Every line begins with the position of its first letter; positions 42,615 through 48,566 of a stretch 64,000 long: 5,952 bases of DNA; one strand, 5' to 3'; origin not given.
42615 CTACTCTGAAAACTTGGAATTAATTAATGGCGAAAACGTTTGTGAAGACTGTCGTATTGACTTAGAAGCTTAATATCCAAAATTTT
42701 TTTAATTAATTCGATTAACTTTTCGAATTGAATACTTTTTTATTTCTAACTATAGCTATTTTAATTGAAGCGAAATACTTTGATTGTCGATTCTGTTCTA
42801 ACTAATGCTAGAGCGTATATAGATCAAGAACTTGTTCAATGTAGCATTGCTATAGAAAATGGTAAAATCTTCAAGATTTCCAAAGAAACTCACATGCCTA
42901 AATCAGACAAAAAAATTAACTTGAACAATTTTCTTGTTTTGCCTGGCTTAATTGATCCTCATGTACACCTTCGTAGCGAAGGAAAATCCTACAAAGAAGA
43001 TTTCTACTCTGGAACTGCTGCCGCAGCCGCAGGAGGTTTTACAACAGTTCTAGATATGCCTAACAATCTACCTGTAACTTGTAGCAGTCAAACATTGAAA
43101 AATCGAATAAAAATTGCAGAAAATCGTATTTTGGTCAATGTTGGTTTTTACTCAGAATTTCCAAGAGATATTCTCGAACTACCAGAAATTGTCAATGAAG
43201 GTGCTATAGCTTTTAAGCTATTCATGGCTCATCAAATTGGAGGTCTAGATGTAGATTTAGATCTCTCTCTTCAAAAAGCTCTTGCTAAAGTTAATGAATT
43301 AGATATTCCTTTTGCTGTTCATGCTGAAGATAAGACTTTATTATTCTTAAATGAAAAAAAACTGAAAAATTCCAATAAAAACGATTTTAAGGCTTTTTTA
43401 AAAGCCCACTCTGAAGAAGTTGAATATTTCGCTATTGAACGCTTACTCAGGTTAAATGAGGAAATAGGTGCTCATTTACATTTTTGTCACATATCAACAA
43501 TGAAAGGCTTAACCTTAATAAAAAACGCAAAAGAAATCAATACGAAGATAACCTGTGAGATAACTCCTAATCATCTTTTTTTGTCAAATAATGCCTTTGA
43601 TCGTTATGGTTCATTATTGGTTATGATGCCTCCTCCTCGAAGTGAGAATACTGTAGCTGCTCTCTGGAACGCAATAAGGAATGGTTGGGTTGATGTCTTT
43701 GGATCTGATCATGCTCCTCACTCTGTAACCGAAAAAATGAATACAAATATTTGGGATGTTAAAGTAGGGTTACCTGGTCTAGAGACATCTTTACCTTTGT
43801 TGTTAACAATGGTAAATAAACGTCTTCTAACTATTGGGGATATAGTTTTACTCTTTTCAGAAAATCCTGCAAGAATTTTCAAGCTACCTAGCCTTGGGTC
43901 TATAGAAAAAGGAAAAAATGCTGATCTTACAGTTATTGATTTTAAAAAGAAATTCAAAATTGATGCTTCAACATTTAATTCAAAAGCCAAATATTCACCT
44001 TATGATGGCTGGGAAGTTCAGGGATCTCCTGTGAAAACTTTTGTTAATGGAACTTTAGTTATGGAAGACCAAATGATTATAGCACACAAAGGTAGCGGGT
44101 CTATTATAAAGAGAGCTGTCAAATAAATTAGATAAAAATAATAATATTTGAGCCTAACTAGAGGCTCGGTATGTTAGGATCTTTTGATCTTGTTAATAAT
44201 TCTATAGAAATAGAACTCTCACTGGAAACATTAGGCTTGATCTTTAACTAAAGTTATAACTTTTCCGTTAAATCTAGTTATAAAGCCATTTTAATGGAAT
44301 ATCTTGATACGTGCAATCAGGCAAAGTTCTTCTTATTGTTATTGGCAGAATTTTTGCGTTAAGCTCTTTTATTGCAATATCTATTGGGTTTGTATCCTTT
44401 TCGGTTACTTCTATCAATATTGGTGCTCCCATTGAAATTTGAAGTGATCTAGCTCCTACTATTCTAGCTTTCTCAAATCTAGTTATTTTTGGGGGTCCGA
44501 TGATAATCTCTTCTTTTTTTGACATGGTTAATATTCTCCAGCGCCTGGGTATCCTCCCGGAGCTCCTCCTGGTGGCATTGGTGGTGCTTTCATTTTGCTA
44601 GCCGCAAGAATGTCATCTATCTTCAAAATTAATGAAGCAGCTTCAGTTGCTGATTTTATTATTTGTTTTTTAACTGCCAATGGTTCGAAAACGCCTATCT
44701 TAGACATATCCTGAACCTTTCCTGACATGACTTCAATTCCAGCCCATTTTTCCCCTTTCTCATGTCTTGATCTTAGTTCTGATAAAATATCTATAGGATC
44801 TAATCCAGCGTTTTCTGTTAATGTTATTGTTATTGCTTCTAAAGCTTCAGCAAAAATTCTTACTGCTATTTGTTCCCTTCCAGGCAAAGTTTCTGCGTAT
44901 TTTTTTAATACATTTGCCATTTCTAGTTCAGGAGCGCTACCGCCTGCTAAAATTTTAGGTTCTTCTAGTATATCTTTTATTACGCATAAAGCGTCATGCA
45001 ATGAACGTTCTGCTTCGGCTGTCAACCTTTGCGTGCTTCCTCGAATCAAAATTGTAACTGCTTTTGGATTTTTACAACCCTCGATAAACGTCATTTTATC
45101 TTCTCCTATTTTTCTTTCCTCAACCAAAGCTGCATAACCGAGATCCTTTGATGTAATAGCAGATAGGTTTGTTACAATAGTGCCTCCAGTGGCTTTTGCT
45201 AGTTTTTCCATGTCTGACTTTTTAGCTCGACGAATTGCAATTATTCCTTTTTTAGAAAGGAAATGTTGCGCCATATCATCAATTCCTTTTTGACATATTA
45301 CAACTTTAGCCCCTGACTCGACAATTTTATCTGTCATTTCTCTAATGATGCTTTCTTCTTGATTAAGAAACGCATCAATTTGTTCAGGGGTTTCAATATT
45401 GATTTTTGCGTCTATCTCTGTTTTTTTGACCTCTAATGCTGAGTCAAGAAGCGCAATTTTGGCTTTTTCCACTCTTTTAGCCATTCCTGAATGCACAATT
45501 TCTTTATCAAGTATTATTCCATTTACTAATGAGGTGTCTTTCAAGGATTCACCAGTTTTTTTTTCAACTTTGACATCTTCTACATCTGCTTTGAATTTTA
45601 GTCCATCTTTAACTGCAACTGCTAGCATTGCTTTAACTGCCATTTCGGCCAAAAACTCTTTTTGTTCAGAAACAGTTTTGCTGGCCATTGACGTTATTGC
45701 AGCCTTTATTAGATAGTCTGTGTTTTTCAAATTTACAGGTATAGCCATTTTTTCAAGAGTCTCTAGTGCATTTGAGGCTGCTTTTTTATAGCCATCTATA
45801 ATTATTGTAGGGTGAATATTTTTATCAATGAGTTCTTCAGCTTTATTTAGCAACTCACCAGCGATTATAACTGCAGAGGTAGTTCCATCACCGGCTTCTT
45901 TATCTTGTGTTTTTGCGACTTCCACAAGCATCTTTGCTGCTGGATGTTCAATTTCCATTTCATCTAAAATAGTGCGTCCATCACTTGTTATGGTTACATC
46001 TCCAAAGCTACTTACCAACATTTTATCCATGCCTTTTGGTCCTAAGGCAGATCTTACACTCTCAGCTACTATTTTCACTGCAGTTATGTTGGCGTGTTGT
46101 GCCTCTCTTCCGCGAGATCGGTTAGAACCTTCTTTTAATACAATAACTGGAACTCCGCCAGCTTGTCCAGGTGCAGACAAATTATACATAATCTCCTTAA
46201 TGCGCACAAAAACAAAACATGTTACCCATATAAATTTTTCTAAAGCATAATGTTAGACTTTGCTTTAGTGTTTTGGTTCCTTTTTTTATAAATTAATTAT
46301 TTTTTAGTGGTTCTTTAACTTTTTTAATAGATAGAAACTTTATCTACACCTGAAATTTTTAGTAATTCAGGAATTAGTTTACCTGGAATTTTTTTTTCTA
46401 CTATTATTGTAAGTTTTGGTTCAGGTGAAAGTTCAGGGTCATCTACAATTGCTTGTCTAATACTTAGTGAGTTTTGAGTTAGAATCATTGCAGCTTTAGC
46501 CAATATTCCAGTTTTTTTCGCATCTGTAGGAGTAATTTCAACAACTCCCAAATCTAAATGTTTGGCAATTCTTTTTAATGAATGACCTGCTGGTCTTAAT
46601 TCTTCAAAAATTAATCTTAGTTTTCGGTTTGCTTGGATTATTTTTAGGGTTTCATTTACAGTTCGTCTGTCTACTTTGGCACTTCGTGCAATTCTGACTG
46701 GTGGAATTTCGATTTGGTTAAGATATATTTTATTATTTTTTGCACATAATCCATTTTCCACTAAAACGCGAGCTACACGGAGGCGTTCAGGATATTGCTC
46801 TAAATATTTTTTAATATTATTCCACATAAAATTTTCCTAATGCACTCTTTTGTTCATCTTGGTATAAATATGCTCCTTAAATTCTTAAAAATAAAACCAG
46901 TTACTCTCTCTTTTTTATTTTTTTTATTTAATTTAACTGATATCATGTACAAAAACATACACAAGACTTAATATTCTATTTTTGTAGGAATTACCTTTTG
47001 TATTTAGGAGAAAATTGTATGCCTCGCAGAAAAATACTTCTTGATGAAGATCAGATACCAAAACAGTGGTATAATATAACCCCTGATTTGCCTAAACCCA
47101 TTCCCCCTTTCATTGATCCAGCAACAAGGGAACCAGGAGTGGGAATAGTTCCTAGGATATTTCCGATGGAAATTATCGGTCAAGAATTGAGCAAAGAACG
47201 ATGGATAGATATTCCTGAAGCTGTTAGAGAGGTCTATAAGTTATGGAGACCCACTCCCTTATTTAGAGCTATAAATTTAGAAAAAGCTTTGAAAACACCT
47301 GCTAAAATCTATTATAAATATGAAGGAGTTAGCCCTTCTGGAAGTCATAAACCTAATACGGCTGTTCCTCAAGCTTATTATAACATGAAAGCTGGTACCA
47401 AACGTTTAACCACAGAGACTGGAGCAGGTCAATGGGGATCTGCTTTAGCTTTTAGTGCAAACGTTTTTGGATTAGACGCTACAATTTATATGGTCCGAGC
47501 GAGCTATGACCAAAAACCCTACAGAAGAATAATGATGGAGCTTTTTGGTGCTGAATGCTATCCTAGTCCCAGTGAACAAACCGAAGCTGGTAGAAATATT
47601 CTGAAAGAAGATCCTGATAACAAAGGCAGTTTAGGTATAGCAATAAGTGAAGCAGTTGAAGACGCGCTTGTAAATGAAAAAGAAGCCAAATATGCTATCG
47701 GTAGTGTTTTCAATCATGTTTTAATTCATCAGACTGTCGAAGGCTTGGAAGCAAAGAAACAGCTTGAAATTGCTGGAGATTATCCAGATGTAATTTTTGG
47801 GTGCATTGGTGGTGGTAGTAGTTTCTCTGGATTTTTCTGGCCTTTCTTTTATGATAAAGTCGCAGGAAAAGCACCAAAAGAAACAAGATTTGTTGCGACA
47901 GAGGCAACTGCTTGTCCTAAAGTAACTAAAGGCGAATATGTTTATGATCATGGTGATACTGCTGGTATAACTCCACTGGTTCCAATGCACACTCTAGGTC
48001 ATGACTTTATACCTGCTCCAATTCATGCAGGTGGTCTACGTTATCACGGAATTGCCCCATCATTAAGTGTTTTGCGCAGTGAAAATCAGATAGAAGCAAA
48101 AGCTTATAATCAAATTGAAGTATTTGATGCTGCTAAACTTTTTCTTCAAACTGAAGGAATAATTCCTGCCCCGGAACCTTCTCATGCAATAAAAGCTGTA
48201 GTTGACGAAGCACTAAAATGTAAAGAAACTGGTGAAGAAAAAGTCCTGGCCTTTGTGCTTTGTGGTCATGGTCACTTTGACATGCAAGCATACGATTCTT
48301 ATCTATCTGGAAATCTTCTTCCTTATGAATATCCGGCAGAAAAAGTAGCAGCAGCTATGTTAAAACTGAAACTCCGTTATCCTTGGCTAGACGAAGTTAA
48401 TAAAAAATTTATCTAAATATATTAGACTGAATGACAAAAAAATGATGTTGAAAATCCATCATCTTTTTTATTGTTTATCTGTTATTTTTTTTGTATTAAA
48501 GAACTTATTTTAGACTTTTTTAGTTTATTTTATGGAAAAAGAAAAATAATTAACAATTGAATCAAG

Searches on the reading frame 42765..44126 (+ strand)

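Call 28: search_protein_families(library=pfam, proteins=[window:42765-44126:+], max_evalue=0.00001)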
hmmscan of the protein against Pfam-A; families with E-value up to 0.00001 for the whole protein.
window:42765-44126:+ (453 aa): 2 families
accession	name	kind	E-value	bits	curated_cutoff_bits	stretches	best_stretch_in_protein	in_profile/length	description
PF01979.26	Amidohydro_1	-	1.9e-28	100.2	25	1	57-432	1-345/345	Amidohydrolase family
PF07969.17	Amidohydro_3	-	2.3e-14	54.2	29.7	1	213-432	281-471/472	Amidohydrolase family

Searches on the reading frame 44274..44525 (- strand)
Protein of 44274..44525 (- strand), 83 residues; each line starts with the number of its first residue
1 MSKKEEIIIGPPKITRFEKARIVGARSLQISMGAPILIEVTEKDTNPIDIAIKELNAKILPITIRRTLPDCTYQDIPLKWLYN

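Call 29: search_protein_families(library=pfam, proteins=[window:44274-44525:-], max_evalue=0.00001)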
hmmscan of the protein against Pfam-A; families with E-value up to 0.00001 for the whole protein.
window:44274-44525:- (83 aa): 1 family
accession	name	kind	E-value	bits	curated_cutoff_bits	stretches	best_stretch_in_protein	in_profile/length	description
PF01192.27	RNA_pol_Rpb6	-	3.1e-09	37.2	26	1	15-62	8-53/53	RNA polymerase Rpb6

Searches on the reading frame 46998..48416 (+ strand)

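Call 29: search_protein_families(library=pfam, proteins=[window:46998-48416:+], max_evalue=0.00001)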
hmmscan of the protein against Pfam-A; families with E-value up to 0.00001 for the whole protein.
window:46998-48416:+ (472 aa): 1 family
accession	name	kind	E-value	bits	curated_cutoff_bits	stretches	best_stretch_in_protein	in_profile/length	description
PF00291.31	PALP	-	7.8e-34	117.8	35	1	82-423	4-295/295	Pyridoxal-phosphate dependent enzyme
